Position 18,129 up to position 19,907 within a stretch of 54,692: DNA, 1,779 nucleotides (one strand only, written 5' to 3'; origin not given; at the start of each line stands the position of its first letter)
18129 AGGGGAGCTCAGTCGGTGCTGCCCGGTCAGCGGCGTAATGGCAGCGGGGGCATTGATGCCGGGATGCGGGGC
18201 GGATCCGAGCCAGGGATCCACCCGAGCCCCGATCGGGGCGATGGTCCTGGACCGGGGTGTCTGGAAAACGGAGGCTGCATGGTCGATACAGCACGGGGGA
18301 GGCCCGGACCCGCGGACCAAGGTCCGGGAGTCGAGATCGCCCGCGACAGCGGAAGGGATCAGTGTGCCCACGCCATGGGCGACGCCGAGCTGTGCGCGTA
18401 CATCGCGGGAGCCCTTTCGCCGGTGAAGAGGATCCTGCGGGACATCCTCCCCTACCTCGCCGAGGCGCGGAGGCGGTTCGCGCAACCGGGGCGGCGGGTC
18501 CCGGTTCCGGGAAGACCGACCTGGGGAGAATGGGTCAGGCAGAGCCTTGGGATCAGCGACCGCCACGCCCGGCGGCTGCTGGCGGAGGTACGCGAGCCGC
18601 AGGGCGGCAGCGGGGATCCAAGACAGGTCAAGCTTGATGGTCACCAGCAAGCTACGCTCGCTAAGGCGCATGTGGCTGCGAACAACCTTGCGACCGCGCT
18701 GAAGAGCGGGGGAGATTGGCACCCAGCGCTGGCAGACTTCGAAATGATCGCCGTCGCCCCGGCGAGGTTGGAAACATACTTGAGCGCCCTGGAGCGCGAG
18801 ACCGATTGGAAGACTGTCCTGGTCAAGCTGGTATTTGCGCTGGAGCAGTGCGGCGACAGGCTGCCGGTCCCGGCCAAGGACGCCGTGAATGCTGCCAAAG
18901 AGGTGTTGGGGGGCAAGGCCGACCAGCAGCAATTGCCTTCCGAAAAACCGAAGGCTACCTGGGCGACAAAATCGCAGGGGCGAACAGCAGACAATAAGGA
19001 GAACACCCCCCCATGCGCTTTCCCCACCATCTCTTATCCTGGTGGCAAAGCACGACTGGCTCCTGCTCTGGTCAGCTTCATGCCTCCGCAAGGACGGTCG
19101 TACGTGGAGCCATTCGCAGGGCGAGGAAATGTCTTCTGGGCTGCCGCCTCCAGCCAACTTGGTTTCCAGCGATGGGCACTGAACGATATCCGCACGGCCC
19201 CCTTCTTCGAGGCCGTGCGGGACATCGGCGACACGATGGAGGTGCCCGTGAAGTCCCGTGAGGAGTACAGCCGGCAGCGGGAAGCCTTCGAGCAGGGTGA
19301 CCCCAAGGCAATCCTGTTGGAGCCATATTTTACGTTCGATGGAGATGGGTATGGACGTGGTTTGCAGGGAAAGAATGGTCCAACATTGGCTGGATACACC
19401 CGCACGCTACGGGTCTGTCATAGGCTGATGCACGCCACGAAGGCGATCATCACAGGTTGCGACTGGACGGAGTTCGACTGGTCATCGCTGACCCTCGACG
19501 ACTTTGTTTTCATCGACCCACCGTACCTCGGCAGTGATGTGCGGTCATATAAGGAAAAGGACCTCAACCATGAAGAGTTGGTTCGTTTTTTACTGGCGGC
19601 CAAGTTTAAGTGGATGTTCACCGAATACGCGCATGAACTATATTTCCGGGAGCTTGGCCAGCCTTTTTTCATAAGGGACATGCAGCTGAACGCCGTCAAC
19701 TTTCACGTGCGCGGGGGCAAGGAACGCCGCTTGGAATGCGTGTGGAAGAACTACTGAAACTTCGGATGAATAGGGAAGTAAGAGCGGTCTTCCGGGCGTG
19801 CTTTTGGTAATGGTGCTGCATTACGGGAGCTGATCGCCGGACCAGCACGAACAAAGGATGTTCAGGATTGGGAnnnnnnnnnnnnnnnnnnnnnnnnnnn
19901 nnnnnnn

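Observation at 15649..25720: Domain shuffling: one N-terminal module on two unrelated methyltransferase classes, one middle module shared with a non-enzymatic paralog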

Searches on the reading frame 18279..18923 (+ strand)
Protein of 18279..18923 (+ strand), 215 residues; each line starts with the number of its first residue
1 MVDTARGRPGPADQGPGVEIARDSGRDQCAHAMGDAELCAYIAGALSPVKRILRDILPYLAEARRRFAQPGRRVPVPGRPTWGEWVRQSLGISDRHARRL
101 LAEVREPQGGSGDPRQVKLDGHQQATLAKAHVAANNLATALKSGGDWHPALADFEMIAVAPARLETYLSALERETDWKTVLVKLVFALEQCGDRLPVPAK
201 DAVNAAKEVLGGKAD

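Call 85: search_dna_similar(query=window:18279-18923:+, collection=plasmids, mode=protein, max_evalue=0.01, max_rows=10)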
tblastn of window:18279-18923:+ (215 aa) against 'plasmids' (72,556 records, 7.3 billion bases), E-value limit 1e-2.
No match.

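Call 86: search_dna_similar(query=window:18279-18923:+, collection=phages, mode=protein, max_evalue=0.01, max_rows=10)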
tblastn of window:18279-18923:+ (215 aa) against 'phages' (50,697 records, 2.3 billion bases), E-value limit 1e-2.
No match.

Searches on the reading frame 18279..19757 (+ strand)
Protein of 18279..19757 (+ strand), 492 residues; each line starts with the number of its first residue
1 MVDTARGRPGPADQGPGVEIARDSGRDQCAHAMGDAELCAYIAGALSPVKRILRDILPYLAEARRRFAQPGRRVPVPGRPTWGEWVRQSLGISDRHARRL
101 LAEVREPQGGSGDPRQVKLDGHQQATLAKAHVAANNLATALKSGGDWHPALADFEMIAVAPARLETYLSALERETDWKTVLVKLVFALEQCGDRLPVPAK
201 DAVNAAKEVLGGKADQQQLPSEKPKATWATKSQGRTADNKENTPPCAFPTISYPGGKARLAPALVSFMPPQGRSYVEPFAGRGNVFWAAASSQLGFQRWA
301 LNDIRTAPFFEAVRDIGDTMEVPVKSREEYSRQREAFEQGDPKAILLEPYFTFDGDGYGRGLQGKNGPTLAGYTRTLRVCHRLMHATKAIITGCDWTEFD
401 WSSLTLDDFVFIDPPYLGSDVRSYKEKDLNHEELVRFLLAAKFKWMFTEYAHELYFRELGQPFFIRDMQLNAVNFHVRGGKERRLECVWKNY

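Call 4: search_protein_families(library=pfam, proteins=[window:18279-19757:+], max_evalue=0.1)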
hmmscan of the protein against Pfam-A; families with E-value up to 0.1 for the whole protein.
window:18279-19757:+ (492 aa): 1 family
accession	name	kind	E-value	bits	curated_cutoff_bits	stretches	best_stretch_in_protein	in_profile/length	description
PF02086.21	MethyltransfD12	-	1e-10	42.3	22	2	253-306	1-52/253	D12 class N6 adenine-specific DNA methyltransferase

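Call 11: search_protein_families(library=phrogs, proteins=[window:18279-19757:+], max_evalue=0.01)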
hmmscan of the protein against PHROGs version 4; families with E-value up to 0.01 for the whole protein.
window:18279-19757:+ (492 aa): 3 families
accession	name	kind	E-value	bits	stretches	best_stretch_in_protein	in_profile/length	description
phrog_56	-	other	2.5e-24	87.5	1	251-492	65-323/647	DNA methyltransferase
phrog_13242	-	unknown function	2.7e-06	27.6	1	252-448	30-228/450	-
phrog_1996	-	other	5.7e-06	27.3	1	391-492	39-141/150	DNA methyltransferase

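Call 33: search_protein_families(library=pfam, alignment_id=A4, max_evalue=0.001)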
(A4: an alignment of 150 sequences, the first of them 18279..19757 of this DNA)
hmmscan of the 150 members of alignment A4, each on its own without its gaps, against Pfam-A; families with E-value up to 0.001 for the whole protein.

A. member 1, window:18279-19757:+ (492 aa): 1 family
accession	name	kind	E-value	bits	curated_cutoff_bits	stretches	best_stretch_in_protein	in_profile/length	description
PF02086.21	MethyltransfD12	-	1e-10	42.3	22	1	253-306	1-52/253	D12 class N6 adenine-specific DNA methyltransferase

B. families by the number of members that match (of 150 scanned): 10 families
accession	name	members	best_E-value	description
PF00145.23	DNA_methylase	7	7e-54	C-5 cytosine-specific DNA methylase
PF02086.21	MethyltransfD12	3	1e-10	D12 class N6 adenine-specific DNA methyltransferase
PF13384.12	HTH_23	3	7.1e-05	Homeodomain-like domain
PF05869.16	Dam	2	8.5e-06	DNA N-6-adenine-methyltransferase (Dam)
PF08279.18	HTH_11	2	9.6e-06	HTH domain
PF13551.12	HTH_29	2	9e-05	Winged helix-turn helix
PF01555.25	N6_N4_Mtase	1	9.8e-48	DNA methylase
PF13532.12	2OG-FeII_Oxy_2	1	3.3e-17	2OG-Fe(II) oxygenase superfamily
PF01170.24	UPF0020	1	6.7e-06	RMKL-like, methyltransferase domain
PF08241.18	Methyltransf_11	1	2.6e-05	Methyltransferase domain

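Call 46: search_protein_families(library=ncbifam, proteins=[window:18279-19757:+], max_evalue=0.1)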
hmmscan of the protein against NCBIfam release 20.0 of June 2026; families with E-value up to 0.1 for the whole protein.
window:18279-19757:+ (492 aa): 1 family
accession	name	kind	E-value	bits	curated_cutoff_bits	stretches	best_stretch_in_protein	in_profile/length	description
TIGR00571.1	dam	subfamily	1.4e-13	51.2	114.85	2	249-325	3-76/267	Dam family site-specific DNA-(adenine-N6)-methyltransferase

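Call 81: search_protein_families(library=padloc, proteins=[window:18279-19757:+], max_evalue=0.001)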
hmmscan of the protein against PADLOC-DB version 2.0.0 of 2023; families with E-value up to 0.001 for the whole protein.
window:18279-19757:+ (492 aa): 14 families
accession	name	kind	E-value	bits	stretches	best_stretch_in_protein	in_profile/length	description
PDLC03247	MTase_II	-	1.8e-11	41.8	1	251-338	6-95/282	Type II methyltransferase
PDLC03294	MTase_II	-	8.5e-11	40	1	249-306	6-58/272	Type II methyltransferase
PDLC03735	oMTase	-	3.5e-10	37.8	1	247-307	7-69/284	orphan methyltransferase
PDLC03383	MTase_II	-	4.9e-10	37.3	1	383-431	188-236/318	Type II methyltransferase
PDLC04018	PD-Lambda-5_B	-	2.2e-08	31.8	0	251-290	8-50/291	-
PDLC03244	MTase_II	-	1.6e-07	28.7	1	250-319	30-96/295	Type II methyltransferase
PDLC03261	MTase_II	-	5.4e-07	26.3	1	237-289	14-66/643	Type II methyltransferase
PDLC03717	oMTase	-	6.4e-06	23.7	0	391-484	160-258/285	orphan methyltransferase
PDLC03266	MTase_II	-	1.2e-05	22.9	0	247-291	14-58/285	Type II methyltransferase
PDLC03358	MTase_II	-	4.9e-05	20.7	0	251-289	8-49/301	Type II methyltransferase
PDLC03253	MTase_II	-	7e-05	20.7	1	249-417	5-181/253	Type II methyltransferase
PDLC03287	MTase_II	-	0.00027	17.8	0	385-418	519-552/646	Type II methyltransferase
PDLC03729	oMTase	-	0.00035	18.2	0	251-305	8-56/275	orphan methyltransferase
PDLC03264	MTase_II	-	0.00058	17.2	0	387-466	166-257/306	Type II methyltransferase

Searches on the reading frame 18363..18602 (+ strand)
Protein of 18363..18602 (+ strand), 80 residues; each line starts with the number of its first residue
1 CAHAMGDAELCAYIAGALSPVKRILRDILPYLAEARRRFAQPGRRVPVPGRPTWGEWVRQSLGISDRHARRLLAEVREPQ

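Call 14: find_homologous_proteins(query=A2, max_evalue=0.001)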
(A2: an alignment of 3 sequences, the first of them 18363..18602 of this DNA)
Query A2 (3 sequences) (80 aa, profile of the alignment): 4 proteins with E <= 0.001 among 58 candidates.
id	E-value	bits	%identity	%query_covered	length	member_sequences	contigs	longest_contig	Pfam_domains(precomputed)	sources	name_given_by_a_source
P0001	2.4e-25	106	60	98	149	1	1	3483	-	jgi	jgi:hypothetical protein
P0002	2.5e-25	106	93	73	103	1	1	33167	-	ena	-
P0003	9.5e-23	98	60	78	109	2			-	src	-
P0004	3.5e-10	57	-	-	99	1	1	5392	-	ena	-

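Call 16: find_encoding_contigs(protein=P0002, flank=10000, max_places=4)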
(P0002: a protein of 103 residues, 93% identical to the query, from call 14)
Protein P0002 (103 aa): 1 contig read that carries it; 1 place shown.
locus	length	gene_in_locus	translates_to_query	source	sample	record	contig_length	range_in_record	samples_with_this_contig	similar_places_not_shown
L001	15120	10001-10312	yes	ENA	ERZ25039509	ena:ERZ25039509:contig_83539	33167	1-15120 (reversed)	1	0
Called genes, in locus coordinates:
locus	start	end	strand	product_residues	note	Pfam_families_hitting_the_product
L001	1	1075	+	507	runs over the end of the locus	PF07475:Hpr_kinase_C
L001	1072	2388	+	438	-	PF14907:NTP_transf_5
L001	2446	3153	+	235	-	PF04191:PEMT, PF04140:ICMT (weak)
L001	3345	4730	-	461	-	-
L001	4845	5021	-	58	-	-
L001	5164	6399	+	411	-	PF00589:Phage_integrase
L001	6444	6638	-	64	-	PF12728:HTH_17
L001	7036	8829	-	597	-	PF01609:DDE_Tnp_1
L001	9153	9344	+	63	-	-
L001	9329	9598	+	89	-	-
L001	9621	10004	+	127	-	-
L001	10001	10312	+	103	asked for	-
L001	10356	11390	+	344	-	PF02086:MethyltransfD12 (faint)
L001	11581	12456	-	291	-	-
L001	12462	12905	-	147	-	-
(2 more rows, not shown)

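Call 17: find_encoding_contigs(protein=P0004, flank=10000, max_places=4)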
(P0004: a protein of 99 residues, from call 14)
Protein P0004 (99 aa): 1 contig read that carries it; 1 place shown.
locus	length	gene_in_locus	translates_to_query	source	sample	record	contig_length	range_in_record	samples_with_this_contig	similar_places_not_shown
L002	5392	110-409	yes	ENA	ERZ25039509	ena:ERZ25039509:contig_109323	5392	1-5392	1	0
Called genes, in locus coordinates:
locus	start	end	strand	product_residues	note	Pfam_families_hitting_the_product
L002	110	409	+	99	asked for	-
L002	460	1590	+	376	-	-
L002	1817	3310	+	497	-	-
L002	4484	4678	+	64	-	PF13384:HTH_23 (weak)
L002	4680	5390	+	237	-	?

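Call 18: find_encoding_contigs(protein=P0001, flank=10000, max_places=4)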
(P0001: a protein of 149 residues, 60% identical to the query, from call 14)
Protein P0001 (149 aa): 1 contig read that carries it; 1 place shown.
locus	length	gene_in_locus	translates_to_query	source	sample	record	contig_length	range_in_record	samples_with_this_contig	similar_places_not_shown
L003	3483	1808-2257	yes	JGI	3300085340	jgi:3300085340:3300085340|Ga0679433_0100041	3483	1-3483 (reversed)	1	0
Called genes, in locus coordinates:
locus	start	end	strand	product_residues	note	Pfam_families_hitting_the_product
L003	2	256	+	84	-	?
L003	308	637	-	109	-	PF10282:Lactonase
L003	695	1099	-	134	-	-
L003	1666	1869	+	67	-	-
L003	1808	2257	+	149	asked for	-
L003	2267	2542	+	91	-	-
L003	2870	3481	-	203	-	?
